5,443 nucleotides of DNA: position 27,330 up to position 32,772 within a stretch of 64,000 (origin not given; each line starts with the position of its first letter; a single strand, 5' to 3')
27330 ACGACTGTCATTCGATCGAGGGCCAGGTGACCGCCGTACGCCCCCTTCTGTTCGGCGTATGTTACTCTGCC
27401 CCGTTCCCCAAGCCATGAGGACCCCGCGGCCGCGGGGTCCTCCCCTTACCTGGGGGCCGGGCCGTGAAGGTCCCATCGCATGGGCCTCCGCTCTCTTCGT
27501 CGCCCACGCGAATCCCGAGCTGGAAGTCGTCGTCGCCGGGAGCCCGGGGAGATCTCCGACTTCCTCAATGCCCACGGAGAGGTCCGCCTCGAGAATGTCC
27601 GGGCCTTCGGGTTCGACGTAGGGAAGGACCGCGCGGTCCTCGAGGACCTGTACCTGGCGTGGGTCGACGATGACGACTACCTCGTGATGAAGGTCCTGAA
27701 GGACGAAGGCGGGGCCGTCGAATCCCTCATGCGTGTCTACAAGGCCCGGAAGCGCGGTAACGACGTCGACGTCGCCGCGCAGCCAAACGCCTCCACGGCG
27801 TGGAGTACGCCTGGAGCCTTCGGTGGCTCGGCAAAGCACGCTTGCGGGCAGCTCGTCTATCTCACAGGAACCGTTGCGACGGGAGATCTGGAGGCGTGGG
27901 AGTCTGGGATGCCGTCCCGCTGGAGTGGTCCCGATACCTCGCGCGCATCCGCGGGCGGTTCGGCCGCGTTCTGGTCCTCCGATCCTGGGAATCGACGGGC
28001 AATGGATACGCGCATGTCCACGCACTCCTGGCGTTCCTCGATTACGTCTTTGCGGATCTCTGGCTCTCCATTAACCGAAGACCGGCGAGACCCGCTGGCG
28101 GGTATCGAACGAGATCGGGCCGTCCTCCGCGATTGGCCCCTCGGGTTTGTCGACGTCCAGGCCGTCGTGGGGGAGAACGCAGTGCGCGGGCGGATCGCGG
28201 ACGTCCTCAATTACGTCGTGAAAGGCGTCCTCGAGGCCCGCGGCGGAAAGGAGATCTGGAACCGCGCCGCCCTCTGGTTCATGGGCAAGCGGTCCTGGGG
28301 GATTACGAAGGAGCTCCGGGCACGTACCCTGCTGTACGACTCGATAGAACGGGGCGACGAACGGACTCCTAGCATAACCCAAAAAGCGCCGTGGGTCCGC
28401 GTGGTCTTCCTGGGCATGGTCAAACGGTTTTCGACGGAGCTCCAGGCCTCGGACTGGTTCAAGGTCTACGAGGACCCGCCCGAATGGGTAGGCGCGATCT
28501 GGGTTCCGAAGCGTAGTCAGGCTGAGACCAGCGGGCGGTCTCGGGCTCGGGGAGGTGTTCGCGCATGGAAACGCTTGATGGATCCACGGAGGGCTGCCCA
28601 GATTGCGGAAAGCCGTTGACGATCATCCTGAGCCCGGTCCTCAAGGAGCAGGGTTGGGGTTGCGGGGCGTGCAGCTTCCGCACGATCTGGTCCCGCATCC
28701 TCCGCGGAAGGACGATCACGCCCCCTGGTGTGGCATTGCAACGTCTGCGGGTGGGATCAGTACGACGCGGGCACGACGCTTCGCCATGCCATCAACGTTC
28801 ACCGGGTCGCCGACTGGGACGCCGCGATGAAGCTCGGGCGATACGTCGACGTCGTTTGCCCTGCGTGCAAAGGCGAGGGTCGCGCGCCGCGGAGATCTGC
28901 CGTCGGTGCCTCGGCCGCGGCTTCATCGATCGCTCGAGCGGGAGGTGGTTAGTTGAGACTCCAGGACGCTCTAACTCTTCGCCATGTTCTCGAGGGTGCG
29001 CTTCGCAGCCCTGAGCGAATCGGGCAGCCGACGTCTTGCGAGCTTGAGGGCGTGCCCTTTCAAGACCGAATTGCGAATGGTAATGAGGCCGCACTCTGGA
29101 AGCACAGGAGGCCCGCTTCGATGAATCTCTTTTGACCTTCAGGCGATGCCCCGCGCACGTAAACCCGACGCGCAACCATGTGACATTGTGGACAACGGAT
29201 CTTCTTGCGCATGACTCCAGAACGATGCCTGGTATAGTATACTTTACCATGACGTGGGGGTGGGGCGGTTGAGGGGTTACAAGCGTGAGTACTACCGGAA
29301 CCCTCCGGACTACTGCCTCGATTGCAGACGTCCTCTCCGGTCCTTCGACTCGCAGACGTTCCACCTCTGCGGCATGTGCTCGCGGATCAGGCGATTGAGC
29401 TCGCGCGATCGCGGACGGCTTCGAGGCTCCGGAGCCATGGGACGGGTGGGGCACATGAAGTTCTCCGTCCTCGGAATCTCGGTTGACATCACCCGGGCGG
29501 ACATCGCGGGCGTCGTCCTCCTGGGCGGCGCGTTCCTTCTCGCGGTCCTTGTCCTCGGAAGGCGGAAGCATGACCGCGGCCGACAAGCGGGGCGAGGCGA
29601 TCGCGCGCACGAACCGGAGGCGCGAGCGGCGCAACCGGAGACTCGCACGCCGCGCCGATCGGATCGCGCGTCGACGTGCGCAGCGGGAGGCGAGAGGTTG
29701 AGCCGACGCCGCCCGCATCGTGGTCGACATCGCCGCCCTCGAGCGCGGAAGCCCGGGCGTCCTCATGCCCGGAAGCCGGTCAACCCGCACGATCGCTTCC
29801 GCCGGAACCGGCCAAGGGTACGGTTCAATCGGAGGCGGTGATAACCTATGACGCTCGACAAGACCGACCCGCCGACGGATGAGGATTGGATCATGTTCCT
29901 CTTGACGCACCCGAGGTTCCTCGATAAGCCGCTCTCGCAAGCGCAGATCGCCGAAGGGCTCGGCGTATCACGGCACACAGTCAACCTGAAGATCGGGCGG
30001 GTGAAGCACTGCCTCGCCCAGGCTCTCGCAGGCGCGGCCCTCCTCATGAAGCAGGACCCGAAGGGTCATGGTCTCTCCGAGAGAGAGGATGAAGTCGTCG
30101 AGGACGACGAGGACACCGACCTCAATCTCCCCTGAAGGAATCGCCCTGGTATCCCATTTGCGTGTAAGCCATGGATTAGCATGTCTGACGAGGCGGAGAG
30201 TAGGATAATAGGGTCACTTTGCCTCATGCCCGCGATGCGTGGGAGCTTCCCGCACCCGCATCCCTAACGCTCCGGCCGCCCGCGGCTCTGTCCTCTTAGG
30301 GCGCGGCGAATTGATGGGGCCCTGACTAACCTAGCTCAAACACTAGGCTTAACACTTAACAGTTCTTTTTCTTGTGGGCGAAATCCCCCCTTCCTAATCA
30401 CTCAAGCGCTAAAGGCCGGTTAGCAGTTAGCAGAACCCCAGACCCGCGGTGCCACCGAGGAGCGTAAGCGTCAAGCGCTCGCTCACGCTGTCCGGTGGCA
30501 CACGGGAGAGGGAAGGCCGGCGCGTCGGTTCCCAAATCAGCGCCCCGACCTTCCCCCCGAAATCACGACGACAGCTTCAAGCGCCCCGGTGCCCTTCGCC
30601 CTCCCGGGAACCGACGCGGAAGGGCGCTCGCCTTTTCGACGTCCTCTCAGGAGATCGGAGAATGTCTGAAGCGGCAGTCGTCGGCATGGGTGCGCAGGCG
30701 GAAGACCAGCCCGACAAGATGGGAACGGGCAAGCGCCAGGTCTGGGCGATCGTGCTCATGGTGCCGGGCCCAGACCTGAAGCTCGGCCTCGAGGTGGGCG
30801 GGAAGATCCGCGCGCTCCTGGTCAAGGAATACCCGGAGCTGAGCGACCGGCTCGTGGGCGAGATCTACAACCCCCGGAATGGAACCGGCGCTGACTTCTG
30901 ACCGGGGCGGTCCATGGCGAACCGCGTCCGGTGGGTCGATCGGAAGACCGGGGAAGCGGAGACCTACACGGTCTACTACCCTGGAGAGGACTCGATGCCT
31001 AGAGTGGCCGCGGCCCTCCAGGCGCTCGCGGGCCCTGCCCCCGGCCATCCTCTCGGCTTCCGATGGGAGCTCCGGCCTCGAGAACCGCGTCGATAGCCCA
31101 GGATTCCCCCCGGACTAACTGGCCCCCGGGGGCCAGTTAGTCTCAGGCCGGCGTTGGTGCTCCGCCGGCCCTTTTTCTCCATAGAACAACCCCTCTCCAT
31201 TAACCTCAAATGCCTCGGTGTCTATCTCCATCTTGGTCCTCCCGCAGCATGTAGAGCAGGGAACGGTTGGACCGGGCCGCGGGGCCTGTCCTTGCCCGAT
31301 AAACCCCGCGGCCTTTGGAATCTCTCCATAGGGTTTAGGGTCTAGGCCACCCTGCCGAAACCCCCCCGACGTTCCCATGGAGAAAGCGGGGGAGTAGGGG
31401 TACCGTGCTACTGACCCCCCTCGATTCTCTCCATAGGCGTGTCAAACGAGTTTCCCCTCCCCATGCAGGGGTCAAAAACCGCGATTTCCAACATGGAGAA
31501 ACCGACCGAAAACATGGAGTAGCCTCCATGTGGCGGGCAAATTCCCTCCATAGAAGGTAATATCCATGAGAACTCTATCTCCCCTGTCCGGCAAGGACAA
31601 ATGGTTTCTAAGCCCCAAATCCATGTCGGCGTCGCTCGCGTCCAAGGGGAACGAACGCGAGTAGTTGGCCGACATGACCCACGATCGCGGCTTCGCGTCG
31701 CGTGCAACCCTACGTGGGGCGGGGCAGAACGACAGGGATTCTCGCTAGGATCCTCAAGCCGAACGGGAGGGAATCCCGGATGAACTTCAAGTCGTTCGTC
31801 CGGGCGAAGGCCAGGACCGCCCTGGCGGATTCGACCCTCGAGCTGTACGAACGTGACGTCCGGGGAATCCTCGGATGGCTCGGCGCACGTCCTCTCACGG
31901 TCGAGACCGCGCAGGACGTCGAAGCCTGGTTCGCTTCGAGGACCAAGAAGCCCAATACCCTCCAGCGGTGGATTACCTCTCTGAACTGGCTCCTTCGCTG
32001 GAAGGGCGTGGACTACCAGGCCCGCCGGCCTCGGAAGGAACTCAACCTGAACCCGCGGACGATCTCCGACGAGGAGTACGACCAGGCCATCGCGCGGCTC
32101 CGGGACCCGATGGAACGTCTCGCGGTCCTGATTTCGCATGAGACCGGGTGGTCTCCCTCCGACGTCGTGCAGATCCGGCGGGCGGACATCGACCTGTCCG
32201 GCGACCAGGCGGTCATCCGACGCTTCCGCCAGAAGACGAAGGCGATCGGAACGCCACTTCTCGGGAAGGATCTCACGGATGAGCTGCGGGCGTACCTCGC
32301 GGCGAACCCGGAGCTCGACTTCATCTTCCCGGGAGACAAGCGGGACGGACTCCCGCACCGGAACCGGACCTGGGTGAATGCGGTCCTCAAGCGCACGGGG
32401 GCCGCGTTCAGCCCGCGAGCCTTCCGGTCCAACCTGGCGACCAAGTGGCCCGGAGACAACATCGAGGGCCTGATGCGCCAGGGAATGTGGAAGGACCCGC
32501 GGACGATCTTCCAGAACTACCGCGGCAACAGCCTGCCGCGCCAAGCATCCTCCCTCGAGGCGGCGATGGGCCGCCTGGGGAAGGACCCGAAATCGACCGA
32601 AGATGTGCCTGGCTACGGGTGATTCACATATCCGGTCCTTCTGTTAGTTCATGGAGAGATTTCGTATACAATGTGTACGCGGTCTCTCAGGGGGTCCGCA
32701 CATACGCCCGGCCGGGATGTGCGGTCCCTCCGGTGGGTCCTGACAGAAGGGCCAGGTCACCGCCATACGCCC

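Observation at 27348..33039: Integrative rolling-circle element that uses the RNase P RNA gene (rnpB) as its attachment site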

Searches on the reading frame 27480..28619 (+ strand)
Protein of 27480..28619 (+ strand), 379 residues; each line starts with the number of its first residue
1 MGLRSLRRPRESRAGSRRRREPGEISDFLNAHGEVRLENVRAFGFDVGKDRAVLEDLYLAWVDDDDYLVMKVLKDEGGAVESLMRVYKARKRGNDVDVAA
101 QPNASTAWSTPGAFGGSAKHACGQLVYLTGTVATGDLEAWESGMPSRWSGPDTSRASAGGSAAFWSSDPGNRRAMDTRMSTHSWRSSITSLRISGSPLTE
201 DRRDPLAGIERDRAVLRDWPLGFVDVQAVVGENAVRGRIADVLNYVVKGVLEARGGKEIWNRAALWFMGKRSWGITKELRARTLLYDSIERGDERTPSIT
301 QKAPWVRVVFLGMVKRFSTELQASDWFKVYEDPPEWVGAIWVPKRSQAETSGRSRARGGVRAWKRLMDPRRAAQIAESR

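Call 7: search_protein_families(library=pfam, proteins=[window:27480-28619:+], max_evalue=0.1)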
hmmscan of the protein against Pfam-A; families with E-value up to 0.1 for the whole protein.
window:27480-28619:+ (379 aa): 0 families

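Call 77: search_protein_representatives(protein=window:27480-28619:+)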
Query: 379 residues. Proteins with E-value up to 0.001 (for the whole library): 31; up to 1e-10: 14; up to 1e-30: 4. The best 31 are listed.
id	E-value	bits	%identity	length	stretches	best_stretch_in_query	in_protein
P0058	3.6e-155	533.0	80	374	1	20-352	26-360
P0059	3.9e-54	200.5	46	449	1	20-372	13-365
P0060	7.8e-39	150.1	40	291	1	74-351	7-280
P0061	1.4e-35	139.4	41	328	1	28-342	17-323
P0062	2.1e-23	99.3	38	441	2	215-350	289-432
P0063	1.0e-19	87.2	38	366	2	217-350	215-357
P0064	2.5e-18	82.6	38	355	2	214-351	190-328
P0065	9.4e-17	77.4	38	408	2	210-347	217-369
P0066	9.9e-14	67.5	42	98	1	265-351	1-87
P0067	1.2e-13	67.2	44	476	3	222-350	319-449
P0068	1.5e-12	63.6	34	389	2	209-345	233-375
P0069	6.1e-12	61.6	34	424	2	215-346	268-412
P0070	1.2e-11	60.6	34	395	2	212-346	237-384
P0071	4.2e-11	58.8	35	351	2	222-347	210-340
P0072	1.0e-09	54.2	39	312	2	217-359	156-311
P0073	2.1e-09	53.2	28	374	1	24-347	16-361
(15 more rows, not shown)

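Call 79: search_protein_families(library=pfam, proteins=[P0058, P0059, P0060, P0061, P0073, P0062, P0067], max_evalue=1)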
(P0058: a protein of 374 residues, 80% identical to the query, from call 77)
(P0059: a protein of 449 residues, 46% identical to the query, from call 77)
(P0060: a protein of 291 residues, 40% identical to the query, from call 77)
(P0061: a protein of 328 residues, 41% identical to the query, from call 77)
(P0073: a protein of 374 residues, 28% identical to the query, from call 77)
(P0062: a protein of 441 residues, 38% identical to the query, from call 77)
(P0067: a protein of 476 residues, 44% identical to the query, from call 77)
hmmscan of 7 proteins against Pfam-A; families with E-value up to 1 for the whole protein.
P0058 (374 aa): 1 family
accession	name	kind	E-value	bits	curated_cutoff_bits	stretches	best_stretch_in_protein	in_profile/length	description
PF23343.2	REP_ORF2-G2P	-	0.014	16.1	27.8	1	154-256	16-97/99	Replication-associated protein ORF2/G2P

P0059 (449 aa): 3 families
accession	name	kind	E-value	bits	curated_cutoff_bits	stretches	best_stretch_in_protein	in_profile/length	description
PF23343.2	REP_ORF2-G2P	-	1.6e-05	25.5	27.8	1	126-204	3-61/99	Replication-associated protein ORF2/G2P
PF01446.23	Rep_1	-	0.00092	19.2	33.2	1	115-249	39-178/253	Replication protein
PF24098.1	DUF7380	-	0.18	12.1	27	1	229-249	106-126/177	Domain of unknown function (DUF7380)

P0060 (291 aa): 2 families
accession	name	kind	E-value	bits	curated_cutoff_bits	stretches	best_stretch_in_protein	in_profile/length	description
PF23343.2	REP_ORF2-G2P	-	1.3e-06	29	27.8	1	59-180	3-97/99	Replication-associated protein ORF2/G2P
PF01446.23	Rep_1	-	0.001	19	33.2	1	54-214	45-212/253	Replication protein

P0061 (328 aa): 1 family
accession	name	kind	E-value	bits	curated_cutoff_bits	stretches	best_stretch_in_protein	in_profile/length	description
PF23343.2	REP_ORF2-G2P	-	0.0095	16.6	27.8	1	116-213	3-84/99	Replication-associated protein ORF2/G2P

P0073 (374 aa): 3 families
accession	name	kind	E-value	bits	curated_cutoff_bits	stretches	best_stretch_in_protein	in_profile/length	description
PF23343.2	REP_ORF2-G2P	-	6.2e-06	26.9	27.8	1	124-249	3-97/99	Replication-associated protein ORF2/G2P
PF20199.4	RepSA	-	0.0097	15.5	34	1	146-260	174-285/438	Replication initiator protein, pSAM2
PF01125.22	BUD31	-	0.14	12.3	23.8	1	71-122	37-88/146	Pre-mRNA-splicing factor BUD31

P0062 (441 aa): 2 families
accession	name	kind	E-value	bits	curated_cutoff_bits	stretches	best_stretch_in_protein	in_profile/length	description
PF23343.2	REP_ORF2-G2P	-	2.8e-07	31.2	27.8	1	224-322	20-98/99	Replication-associated protein ORF2/G2P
PF00799.26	Gemini_AL1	-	0.13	12.7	24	1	244-266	39-61/113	Geminivirus Rep catalytic domain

P0067 (476 aa): 1 family
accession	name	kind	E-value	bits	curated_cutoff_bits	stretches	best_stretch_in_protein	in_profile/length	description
PF23343.2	REP_ORF2-G2P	-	0.0065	17.2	27.8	1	200-284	2-69/99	Replication-associated protein ORF2/G2P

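Call 81: find_encoding_contigs(protein=P0058, flank=8000, max_places=4)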
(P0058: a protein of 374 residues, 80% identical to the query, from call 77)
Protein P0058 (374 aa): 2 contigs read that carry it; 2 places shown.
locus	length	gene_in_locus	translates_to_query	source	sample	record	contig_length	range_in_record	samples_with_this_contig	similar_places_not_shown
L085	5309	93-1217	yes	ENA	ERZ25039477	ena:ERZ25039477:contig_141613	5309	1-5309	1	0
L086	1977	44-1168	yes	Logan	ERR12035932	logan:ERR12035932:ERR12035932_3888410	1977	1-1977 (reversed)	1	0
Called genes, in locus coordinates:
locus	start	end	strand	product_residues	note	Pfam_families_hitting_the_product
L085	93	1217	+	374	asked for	-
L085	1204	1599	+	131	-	-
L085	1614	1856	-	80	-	-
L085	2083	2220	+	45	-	-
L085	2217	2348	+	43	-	-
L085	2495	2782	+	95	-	-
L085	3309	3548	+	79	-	-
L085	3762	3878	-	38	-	-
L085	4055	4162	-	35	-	-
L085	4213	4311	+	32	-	-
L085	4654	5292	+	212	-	-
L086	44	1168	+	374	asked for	-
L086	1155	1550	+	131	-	-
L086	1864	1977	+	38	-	?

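Call 100: predict_structure(alignment_id=A4)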
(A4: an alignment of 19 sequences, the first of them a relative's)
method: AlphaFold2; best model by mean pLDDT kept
length: 374 residues; sequences in the alignment: 19
mean_pLDDT: 80.2   pTM: 0.74
mean pLDDT of the five models: 80.2, 78.1, 77.8, 77.5, 76.9
residues with pLDDT >= 90: 173; 70-90: 114; 50-70: 30; < 50: 57
segments of 3 or more residues with pLDDT < 50: 1-26, 99-102, 302-306, 354-374
pLDDT, mean of each block of 10 residues (from residue 1): 38 39 48 84 81 82 86 91 83 75 62 89 94 96 90 94 97 94 93 97 96 96 95 96 91 63 79 88 92 76 50 85 91 90 92 45 43 35
secondary structure, 60 per line:
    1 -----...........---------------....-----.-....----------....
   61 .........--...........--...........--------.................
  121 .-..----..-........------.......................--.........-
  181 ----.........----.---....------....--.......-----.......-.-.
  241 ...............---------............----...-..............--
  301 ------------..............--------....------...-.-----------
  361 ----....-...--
elements in order: H6-16 H43-46 H57-69 E72-82 E85-95 H104-121 E132-139 H146-168 E171-179 E185-193 E202-205 E212-215 H218-224 E230-236 H240-255 H265-276 E281-283 H285-298 E313-323 E335-338 H365-368

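Call 104: fold_search(model_id=the predicted structure, library=pdb)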
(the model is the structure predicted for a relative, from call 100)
No match with E <= 0.001 here; weaker rows may still be real.
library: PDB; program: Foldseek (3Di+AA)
matches with E <= 10: 500; with E <= 0.001: 0
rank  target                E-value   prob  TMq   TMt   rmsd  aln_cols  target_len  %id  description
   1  6we0_A                3.2e-03  0.96  0.14  0.35  11.0       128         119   14  Wheat dwarf virus Rep domain complexed with a single-stranded DNA 10-mer comprising the cleavage site (released 2020-12-16)
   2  6q1m                  3.6e-03  0.96  0.14  0.35  11.0       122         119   15  Crystal structure of the wheat dwarf virus Rep domain (released 2019-12-11)
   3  9hny_FQ               1.6e-02  0.28  0.11  0.16  23.5       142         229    9  Mitoribosomal small subunit in complex with Mettl15 and Mettl17 (released 2025-03-26)
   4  7vg8_A                1.6e-02  0.80  0.13  0.37  11.2       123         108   14  TYLCV Rep-DNA (released 2022-09-21)
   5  6we1_D                1.7e-02  0.33  0.10  0.25  13.7       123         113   10  Wheat dwarf virus Rep domain complexed with a single-stranded DNA 8-mer comprising the cleavage site (released 2020-12-16)
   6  6we1_A                1.8e-02  0.77  0.14  0.34  10.8       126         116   13  Wheat dwarf virus Rep domain complexed with a single-stranded DNA 8-mer comprising the cleavage site (released 2020-12-16)
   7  6sga_FQ               2.2e-02  0.16  0.10  0.13  23.3       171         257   11  Body domain of the mt-SSU assemblosome from Trypanosoma brucei (released 2019-09-18)
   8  9pqf                  2.2e-02  1.00  0.21  0.59   4.2       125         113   11  Xray crystal structure of Vientovirus FB Rep endonuclease domain 2-114 with Mg2+ ion (released 2026-02-25)
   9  2x3g                  2.4e-02  0.99  0.23  0.62   4.2       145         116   12  Crystal Structure of the hypothetical protein ORF119 from Sulfolobus islandicus rod-shaped virus 1 (released 2010-07-21)
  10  9brb_a                3.4e-02  0.21  0.15  0.08  24.6       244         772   12  Synaptic Vesicle V-ATPase with synaptophysin and SidK, State 1 (released 2024-06-26)
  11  7lcc_A                4.1e-02  0.75  0.23  0.07   6.6       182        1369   12  Helitron transposase bound to LTS (released 2021-08-25)
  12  9hny_FU               4.5e-02  0.09  0.09  0.13  24.9       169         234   11  Mitoribosomal small subunit in complex with Mettl15 and Mettl17 (released 2025-03-26)
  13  9mkb_BA               4.8e-02  0.08  0.12  0.10  28.4       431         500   10  Structure of the bacteriophage T4 portal-neck-tail complex (released 2025-12-24)
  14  3khx_A                5.1e-02  0.08  0.12  0.11  29.9       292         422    8  Crystal structure of Staphylococcus aureus metallopeptidase (Sapep/DapE) in the apo-form (released 2010-07-07)
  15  5dcx_G                5.1e-02  0.51  0.15  0.25  12.9       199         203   10  Structural studies of AAV2 Rep68 reveal a partially structured linker and compact domain conformation (released 2015-09-23)
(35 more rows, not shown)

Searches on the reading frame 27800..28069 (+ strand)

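Call 33: search_protein_families(library=pfam, proteins=[window:27800-28069:+], max_evalue=1)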
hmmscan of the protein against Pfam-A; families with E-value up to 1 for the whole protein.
window:27800-28069:+ (90 aa): 1 family
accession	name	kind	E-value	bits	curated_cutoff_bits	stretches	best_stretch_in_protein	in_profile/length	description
PF08638.16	Med14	-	0.25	11.2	25.6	1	44-81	41-78/191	Mediator complex subunit MED14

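Call 34: search_protein_families(library=phrogs, proteins=[window:27800-28069:+], max_evalue=0.1)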
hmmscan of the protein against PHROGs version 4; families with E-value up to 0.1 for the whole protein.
window:27800-28069:+ (90 aa): 0 families

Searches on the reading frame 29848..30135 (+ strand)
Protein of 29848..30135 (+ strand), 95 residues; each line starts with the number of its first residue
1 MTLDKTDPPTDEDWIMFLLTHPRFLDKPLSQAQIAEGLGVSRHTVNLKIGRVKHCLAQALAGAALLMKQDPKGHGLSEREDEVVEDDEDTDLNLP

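Call 7: search_protein_families(library=pfam, proteins=[window:29848-30135:+], max_evalue=0.1)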
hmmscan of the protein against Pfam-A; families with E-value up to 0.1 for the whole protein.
window:29848-30135:+ (95 aa): 10 families
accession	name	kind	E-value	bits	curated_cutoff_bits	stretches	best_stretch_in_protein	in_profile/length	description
PF04545.22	Sigma70_r4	-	6.3e-05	22.8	24.1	1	23-46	16-38/50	Sigma-70, region 4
PF13545.12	HTH_Crp_2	-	0.0011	19.3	27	1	24-51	18-45/70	Crp-like helix-turn-helix domain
PF08279.18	HTH_11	-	0.01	16.1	25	1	26-49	13-36/55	HTH domain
PF08281.18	Sigma70_r4_2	-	0.013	15.6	25.7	1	29-53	27-51/54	Sigma-70, region 4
PF00196.25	GerE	-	0.015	15.3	23.5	0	30-53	19-42/57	Bacterial regulatory proteins, luxR family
PF13556.12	HTH_30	-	0.017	15.3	27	1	24-60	8-44/59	PucR C-terminal helix-turn-helix domain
PF12802.13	MarR_2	-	0.02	15.5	27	1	28-46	18-38/61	MarR family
PF20991.3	CBP66_1st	-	0.047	14.3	27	1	16-77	4-64/96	Nuclear cap binding complex subunit CBP66 N-terminal domain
PF13412.12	HTH_24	-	0.068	13.2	21.9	0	28-46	17-35/48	Winged helix-turn-helix DNA-binding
PF13384.12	HTH_23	-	0.084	13.2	24.6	0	29-46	18-35/50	Homeodomain-like domain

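Call 34: search_protein_families(library=phrogs, proteins=[window:29848-30135:+], max_evalue=0.1)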
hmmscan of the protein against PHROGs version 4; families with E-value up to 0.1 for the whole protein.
window:29848-30135:+ (95 aa): 2 families
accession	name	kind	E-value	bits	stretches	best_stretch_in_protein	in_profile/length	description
phrog_3855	-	DNA, RNA and nucleotide metabolism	0.037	15.4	1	29-54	80-105/115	HTH DNA binding protein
phrog_12720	-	DNA, RNA and nucleotide metabolism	0.045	14.8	1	30-52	51-73/117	DNA binding protein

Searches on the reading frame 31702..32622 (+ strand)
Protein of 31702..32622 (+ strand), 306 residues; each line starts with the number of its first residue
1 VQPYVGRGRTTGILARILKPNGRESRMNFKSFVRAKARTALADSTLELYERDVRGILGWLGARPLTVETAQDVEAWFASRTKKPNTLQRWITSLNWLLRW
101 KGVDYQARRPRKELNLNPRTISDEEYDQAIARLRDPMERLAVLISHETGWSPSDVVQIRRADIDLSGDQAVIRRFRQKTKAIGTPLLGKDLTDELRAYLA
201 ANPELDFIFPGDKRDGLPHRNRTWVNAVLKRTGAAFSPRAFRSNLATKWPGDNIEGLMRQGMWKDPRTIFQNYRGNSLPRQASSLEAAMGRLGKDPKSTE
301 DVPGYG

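Call 7: search_protein_families(library=pfam, proteins=[window:31702-32622:+], max_evalue=0.1)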
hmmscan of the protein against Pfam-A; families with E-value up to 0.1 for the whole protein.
window:31702-32622:+ (306 aa): 3 families
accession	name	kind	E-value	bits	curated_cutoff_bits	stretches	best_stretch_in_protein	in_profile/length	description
PF00589.27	Phage_integrase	-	4e-05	23.9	27.1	1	130-274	12-166/172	Phage integrase family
PF02899.23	Phage_int_SAM_1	-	0.011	16.4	22.3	1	38-100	11-78/83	Phage integrase, N-terminal SAM-like domain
PF13495.12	Phage_int_SAM_4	-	0.08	13.8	27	0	30-85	3-58/85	Phage integrase, N-terminal SAM-like domain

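Call 34: search_protein_families(library=phrogs, proteins=[window:31702-32622:+], max_evalue=0.1)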
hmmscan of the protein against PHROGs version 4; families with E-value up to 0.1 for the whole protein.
window:31702-32622:+ (306 aa): 2 families
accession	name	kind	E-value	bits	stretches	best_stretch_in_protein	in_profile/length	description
phrog_1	-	integration and excision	2e-21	77.9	1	25-282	162-441/611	integrase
phrog_216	-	integration and excision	1e-11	45.5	1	103-275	40-223/301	integrase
